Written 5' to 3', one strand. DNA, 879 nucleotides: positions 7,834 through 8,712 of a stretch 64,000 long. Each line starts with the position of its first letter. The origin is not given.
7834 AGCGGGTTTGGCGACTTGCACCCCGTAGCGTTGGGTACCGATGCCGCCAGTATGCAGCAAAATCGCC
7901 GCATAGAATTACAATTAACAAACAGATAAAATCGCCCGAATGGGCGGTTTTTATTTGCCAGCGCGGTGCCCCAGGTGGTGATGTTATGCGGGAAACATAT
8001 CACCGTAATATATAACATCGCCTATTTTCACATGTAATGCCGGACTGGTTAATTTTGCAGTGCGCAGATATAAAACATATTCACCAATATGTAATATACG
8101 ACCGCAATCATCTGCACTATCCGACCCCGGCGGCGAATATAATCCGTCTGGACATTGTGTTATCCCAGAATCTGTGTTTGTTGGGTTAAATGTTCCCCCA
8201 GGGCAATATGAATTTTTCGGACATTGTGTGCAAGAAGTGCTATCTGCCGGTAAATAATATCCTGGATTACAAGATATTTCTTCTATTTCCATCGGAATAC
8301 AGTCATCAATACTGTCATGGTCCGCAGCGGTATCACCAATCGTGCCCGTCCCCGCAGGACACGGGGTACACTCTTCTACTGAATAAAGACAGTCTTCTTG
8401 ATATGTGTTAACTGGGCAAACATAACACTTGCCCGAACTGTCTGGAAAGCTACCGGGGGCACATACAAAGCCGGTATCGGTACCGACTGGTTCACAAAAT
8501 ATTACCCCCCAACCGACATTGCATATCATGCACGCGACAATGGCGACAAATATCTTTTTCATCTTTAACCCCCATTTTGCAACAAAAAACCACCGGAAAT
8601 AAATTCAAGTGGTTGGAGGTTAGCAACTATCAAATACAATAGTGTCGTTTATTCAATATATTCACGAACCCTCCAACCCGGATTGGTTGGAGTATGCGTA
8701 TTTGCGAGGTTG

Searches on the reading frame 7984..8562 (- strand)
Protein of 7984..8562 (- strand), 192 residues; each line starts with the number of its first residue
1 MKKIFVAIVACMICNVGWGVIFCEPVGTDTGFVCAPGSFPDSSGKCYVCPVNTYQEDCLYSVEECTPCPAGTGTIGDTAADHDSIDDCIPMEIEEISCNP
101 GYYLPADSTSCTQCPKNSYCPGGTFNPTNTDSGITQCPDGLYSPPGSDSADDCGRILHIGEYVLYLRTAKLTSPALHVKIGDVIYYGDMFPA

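Call 19: search_protein_families(library=pfam, proteins=[window:7984-8562:-])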
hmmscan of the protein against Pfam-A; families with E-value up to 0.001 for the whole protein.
window:7984-8562:- (192 aa): 2 families
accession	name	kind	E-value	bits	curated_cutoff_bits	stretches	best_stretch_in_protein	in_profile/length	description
PF07699.19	Ephrin_rec_like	-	1.5e-07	31.5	23.1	1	41-80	6-43/48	Tyrosine-protein kinase ephrin type A/B receptor-like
PF23091.2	TNFR_ELAPOR1_6th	-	0.00038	20.8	33.2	0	34-72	2-36/41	ELAPOR1-like, TNF receptor-like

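Call 20: find_encoding_contigs(protein=window:7984-8562:-, flank=3000, max_places=6)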
Protein window:7984-8562:- (192 aa): no gene with exactly this product is on record in the collection.
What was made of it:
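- Tried and rejected: It found nothing (call 20).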

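Call 42: search_protein_families(library=pfam, alignment_id=A3, max_evalue=0.001)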
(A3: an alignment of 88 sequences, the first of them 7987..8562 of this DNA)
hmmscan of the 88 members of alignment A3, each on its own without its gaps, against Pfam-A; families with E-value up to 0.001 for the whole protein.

A. member 1, window:7987-8562:- (192 aa): 2 families
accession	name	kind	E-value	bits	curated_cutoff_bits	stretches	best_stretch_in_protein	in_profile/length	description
PF07699.19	Ephrin_rec_like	-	1.5e-07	31.5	23.1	1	41-80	6-43/48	Tyrosine-protein kinase ephrin type A/B receptor-like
PF23091.2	TNFR_ELAPOR1_6th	-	0.00038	20.8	33.2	0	34-72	2-36/41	ELAPOR1-like, TNF receptor-like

B. families by the number of members that match (of 88 scanned): 12 families
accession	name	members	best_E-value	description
PF13560.12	HTH_31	6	1.4e-10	Helix-turn-helix domain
PF09479.16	Flg_new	5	7.8e-07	Listeria-Bacteroides repeat domain (List_Bact_rpt)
PF07699.19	Ephrin_rec_like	3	1.5e-07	Tyrosine-protein kinase ephrin type A/B receptor-like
PF01381.28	HTH_3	2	1.5e-10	Helix-turn-helix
PF04508.17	Pox_A_type_inc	2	0.00089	Viral A-type inclusion protein repeat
PF13651.11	EcoRI_methylase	1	1.3e-122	Adenine-specific methyltransferase EcoRI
PF12799.13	LRR_4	1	9.7e-07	Leucine Rich repeats (2 copies)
PF13443.12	HTH_26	1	1.5e-05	Cro/C1-type HTH DNA-binding domain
PF13518.12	HTH_28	1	5.1e-05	Helix-turn-helix domain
PF12844.13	HTH_19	1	6.9e-05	Helix-turn-helix domain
PF15943.11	YdaS_toxin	1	0.00011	Bacterial toxin YdaS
PF23091.2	TNFR_ELAPOR1_6th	1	0.00038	ELAPOR1-like, TNF receptor-like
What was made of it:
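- On Riboswitch (as a kind): The hits that occur are HTH, Flg_new, Ephrin_rec_like and LRR, with no transporters or enzymes of a single pathway (call 42).
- The downstream Pfam hits are HTH_31/HTH_3, Flg_new, Ephrin_rec_like and LRR (call 42). The downstream proteins are fast-evolving and lineage-specific (call 42).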
